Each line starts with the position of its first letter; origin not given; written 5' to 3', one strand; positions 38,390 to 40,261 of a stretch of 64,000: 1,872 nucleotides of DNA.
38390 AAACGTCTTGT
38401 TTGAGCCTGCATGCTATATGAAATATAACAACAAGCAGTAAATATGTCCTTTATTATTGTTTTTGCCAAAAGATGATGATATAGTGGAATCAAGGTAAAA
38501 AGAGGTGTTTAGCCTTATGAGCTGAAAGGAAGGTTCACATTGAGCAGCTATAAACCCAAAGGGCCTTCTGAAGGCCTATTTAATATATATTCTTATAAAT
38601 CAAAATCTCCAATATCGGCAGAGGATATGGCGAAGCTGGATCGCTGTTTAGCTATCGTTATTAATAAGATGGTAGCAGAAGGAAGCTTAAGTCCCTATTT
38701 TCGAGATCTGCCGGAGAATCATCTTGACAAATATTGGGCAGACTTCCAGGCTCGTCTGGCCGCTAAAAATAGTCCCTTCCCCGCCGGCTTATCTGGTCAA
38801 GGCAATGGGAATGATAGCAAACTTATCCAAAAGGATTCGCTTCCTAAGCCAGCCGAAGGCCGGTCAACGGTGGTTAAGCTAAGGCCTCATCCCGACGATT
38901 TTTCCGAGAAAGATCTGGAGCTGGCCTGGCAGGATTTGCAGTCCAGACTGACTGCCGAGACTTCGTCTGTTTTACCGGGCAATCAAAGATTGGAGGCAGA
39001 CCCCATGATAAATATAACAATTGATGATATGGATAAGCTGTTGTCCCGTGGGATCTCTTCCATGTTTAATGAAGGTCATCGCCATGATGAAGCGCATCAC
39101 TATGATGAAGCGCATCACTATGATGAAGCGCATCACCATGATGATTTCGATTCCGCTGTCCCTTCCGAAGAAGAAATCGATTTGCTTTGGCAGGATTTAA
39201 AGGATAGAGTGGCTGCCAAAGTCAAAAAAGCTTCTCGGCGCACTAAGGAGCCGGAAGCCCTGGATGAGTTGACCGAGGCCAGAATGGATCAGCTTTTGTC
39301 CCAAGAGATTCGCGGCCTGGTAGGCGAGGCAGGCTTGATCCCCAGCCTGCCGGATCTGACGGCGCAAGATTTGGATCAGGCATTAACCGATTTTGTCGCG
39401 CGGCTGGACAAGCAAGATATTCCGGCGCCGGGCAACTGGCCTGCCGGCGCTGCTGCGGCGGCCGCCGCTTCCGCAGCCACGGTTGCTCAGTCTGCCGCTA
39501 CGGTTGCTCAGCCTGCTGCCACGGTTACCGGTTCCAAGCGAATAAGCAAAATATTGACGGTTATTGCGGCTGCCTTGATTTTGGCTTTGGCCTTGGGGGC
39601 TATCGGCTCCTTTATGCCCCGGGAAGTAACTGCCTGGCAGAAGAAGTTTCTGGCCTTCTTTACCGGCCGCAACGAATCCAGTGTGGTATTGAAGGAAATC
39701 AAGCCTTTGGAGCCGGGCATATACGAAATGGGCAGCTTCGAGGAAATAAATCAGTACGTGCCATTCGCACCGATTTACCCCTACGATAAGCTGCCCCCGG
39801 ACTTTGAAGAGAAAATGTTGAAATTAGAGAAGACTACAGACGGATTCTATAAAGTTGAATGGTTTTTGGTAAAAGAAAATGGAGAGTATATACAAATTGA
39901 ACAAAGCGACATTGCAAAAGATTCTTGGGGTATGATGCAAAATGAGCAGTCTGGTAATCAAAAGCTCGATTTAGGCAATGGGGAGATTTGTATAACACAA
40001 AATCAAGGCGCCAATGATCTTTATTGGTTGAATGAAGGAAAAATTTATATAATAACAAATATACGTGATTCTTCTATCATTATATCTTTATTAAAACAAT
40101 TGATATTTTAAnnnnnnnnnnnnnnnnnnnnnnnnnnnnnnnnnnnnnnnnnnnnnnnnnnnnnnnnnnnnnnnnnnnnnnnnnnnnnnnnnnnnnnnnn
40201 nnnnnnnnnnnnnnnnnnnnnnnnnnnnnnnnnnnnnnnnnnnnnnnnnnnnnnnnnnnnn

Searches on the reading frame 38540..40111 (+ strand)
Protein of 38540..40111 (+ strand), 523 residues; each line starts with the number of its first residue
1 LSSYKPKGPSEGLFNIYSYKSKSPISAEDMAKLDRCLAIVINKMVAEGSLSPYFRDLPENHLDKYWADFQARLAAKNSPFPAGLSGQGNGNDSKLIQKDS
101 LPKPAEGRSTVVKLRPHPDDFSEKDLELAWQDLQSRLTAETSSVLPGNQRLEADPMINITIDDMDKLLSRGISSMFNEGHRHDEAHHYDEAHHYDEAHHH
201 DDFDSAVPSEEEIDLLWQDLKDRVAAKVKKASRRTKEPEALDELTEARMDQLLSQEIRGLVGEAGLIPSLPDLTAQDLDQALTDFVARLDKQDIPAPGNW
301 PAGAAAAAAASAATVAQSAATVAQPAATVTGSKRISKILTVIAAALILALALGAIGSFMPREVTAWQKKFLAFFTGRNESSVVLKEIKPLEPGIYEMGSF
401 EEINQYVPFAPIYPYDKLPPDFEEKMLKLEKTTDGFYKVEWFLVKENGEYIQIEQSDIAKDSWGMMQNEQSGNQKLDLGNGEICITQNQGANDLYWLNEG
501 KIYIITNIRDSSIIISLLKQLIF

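Call 3: search_protein_families(library=pfam, proteins=[window:38540-40111:+], max_evalue=1)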
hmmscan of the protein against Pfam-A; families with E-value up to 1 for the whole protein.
window:38540-40111:+ (523 aa): 1 family
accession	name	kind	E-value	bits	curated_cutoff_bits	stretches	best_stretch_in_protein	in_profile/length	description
PF08231.17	SYF2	-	0.14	13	23.5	1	189-239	75-121/154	SYF2 splicing factor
